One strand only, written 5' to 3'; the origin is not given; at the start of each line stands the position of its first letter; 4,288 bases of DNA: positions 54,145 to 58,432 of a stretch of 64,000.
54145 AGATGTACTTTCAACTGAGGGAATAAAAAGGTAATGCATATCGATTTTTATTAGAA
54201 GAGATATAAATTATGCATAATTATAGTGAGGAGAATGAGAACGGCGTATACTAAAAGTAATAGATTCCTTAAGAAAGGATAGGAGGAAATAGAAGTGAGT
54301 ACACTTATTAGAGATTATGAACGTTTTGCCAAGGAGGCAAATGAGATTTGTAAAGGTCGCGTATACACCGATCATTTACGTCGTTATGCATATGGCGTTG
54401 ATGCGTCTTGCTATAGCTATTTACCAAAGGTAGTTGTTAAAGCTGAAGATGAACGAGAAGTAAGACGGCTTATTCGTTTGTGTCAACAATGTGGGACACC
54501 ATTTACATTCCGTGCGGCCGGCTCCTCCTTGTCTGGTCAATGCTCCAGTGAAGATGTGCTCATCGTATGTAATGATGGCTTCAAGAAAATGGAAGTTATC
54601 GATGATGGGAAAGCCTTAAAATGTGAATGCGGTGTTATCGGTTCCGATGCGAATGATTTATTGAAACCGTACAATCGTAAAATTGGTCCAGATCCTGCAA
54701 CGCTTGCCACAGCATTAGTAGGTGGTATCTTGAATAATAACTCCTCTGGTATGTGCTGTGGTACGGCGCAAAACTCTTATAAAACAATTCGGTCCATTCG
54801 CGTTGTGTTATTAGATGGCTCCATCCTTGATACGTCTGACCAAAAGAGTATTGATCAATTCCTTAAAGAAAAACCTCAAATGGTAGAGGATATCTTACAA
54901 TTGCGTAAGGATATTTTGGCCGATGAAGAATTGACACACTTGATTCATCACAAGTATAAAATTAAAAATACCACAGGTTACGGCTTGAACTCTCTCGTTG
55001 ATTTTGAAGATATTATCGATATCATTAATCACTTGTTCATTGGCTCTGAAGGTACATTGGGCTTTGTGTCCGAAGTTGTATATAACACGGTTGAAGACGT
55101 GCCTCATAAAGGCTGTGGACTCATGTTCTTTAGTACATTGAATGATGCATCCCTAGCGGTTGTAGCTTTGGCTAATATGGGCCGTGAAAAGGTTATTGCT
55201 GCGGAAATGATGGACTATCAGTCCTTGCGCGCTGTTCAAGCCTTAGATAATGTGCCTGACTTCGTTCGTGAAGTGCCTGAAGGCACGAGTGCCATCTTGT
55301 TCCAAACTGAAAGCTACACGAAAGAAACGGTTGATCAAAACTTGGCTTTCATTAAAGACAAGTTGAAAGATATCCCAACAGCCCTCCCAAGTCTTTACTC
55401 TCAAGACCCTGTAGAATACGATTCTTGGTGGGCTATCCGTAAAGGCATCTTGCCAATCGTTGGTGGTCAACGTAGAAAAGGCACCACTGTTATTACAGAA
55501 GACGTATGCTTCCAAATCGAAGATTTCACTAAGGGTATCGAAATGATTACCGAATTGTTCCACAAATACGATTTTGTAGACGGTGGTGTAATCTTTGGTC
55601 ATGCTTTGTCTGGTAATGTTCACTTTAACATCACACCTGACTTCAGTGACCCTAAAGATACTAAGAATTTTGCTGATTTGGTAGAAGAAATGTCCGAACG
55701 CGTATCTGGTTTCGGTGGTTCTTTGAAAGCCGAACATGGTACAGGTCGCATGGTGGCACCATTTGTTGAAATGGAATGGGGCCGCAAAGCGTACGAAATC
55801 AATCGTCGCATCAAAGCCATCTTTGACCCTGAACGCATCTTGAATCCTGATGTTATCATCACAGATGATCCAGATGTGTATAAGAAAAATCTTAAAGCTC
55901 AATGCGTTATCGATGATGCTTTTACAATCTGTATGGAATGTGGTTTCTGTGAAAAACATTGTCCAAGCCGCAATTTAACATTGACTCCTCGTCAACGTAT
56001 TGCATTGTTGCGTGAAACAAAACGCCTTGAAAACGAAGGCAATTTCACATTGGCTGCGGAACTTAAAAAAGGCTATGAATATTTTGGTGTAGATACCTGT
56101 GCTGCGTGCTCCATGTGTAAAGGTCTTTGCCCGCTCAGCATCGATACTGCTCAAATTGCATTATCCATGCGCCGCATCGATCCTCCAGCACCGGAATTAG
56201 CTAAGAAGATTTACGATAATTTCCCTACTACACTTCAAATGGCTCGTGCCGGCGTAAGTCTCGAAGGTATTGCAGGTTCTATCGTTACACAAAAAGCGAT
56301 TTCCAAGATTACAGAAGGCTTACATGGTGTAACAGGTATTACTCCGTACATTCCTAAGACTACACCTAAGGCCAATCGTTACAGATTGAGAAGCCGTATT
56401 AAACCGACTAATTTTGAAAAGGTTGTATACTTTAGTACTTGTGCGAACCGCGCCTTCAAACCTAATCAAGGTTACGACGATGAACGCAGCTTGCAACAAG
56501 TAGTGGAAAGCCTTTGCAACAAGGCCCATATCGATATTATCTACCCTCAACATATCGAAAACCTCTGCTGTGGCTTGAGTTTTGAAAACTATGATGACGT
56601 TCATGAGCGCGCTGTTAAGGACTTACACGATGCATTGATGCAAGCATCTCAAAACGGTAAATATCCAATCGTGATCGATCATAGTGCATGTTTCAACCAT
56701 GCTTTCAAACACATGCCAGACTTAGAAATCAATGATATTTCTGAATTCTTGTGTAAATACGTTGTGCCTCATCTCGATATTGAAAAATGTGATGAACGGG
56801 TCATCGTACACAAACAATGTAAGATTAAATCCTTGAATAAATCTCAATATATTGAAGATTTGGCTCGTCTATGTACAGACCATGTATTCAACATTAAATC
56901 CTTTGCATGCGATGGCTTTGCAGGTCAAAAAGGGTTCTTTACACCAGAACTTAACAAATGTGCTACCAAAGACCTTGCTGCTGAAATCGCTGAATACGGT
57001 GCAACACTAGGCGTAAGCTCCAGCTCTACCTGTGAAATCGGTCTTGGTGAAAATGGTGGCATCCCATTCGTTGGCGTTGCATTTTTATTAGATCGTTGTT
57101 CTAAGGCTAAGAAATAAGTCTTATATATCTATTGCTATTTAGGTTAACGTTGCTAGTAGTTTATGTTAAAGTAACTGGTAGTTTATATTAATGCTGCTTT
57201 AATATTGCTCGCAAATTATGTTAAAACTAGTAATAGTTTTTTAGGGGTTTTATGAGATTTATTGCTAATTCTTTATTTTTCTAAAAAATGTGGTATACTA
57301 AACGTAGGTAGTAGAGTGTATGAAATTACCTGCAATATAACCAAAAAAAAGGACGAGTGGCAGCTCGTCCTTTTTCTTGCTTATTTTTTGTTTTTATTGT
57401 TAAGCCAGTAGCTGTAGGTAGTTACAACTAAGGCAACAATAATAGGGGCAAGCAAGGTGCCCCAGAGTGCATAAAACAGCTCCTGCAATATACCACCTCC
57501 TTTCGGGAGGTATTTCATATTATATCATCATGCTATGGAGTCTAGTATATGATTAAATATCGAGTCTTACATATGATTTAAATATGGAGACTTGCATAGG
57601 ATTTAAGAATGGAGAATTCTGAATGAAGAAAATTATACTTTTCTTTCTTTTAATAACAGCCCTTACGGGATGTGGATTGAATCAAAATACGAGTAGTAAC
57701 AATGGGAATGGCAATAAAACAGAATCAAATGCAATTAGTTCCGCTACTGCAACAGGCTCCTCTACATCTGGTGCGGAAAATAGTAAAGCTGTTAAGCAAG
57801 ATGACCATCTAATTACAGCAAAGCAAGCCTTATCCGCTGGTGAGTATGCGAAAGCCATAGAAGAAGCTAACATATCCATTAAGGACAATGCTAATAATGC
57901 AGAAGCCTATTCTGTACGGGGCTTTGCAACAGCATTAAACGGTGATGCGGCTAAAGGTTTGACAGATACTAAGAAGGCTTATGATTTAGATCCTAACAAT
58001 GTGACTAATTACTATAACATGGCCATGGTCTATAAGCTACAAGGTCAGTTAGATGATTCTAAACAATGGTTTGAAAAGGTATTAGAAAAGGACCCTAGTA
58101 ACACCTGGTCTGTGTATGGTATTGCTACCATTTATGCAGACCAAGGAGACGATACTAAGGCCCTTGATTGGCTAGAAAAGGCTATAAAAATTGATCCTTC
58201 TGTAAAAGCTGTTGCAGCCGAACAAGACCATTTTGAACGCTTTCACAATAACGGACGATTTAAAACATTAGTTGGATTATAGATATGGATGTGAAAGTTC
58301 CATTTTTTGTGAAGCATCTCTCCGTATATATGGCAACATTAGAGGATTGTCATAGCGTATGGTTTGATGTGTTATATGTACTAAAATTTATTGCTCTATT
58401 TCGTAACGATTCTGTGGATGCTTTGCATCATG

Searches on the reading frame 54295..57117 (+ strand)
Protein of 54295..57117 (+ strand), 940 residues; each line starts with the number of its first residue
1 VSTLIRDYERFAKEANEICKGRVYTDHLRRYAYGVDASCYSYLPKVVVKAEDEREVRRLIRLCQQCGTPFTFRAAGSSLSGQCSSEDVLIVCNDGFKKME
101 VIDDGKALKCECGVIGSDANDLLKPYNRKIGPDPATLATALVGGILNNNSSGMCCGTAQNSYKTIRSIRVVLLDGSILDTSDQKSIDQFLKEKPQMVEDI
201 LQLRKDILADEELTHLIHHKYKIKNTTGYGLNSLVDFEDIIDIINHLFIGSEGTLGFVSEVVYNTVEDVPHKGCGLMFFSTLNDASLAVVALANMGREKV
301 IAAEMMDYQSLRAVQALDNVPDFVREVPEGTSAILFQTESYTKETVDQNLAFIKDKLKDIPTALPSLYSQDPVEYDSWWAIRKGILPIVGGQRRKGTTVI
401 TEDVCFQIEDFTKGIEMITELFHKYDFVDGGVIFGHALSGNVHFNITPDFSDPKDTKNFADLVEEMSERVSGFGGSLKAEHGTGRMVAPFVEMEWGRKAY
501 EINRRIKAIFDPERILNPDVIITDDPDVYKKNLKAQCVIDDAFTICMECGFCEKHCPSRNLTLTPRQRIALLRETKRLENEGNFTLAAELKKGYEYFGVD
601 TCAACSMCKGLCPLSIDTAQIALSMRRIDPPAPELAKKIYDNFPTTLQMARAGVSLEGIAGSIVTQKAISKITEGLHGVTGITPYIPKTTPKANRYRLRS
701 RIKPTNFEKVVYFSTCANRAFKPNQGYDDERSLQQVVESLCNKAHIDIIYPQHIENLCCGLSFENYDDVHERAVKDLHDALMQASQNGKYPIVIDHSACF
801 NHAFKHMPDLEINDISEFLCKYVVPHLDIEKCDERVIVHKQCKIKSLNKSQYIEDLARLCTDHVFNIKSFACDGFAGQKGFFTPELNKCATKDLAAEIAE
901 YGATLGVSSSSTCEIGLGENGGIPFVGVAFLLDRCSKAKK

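Call 7: search_protein_families(library=pfam, proteins=[window:54295-57117:+])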
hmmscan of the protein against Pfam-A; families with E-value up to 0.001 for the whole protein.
window:54295-57117:+ (940 aa): 6 families
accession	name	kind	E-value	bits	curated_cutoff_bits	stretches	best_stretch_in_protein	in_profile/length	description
PF02913.24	FAD-oxidase_C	-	4e-50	171.3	21.2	1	275-519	8-246/248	FAD linked oxidases, C-terminal domain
PF01565.28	FAD_binding_4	-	3.5e-29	101.7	26.4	1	44-181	1-139/139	FAD binding domain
PF13183.11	Fer4_8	-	1.1e-06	29.5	27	1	545-616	4-68/68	4Fe-4S dicluster domain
PF12838.12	Fer4_7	-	6.7e-06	26.9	27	1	546-614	2-50/52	4Fe-4S dicluster domain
PF13534.11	Fer4_17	-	1.8e-05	25.6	22.2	1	546-617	2-61/61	4Fe-4S dicluster domain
PF13187.11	Fer4_9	-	0.00022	21.6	27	1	546-614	2-49/52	4Fe-4S dicluster domain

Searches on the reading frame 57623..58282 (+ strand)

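Call 7: search_protein_families(library=pfam, proteins=[window:57623-58282:+])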
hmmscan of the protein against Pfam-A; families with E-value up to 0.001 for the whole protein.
window:57623-58282:+ (219 aa): 18 families
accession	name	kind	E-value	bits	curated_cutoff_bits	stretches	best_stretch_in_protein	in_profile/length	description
PF07719.23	TPR_2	-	4.9e-19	67.3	27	2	130-160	4-34/34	Tetratricopeptide repeat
PF00515.34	TPR_1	-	1.6e-17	62.9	27.8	2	130-160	4-34/34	Tetratricopeptide repeat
PF13431.12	TPR_17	-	6.9e-15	54.4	24.4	1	117-148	3-34/34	Tetratricopeptide repeat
PF13414.12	TPR_11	-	8e-15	54.7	26.8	1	170-193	3-26/42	TPR repeat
PF13181.12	TPR_8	-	1.3e-13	50.4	25.7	2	129-160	3-34/34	Tetratricopeptide repeat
PF14559.12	TPR_19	-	1.6e-11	44.8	25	1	140-197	4-61/68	Tetratricopeptide repeat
PF13424.12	TPR_12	-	3.1e-11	43.8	30.1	1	130-192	6-76/77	Tetratricopeptide repeat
PF13428.12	TPR_14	-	1.1e-10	41.6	23.5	0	165-196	5-36/44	Tetratricopeptide repeat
PF13432.12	TPR_16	-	3.2e-10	40.7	32.7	1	133-193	3-63/65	Tetratricopeptide repeat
PF13374.12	TPR_10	-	7.4e-08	32.6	27.5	0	131-155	6-30/42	Tetratricopeptide repeat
PF13174.12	TPR_6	-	1.6e-05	25.7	26.3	0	130-159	3-32/33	Tetratricopeptide repeat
PF23914.1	TPR_CcmH_CycH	-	1.6e-05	25.3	42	1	87-187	44-147/158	Cytochrome c-type biogenesis protein H TPR domain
PF13176.12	TPR_7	-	2.3e-05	24.6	27.9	0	166-192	4-32/36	Tetratricopeptide repeat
PF12895.13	ANAPC3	-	4.4e-05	24.1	27.2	0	141-193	3-54/82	Anaphase-promoting complex, cyclosome, subunit 3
PF16918.11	PknG_TPR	-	5.4e-05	22.6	27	1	39-186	76-220/340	Protein kinase G tetratricopeptide repeat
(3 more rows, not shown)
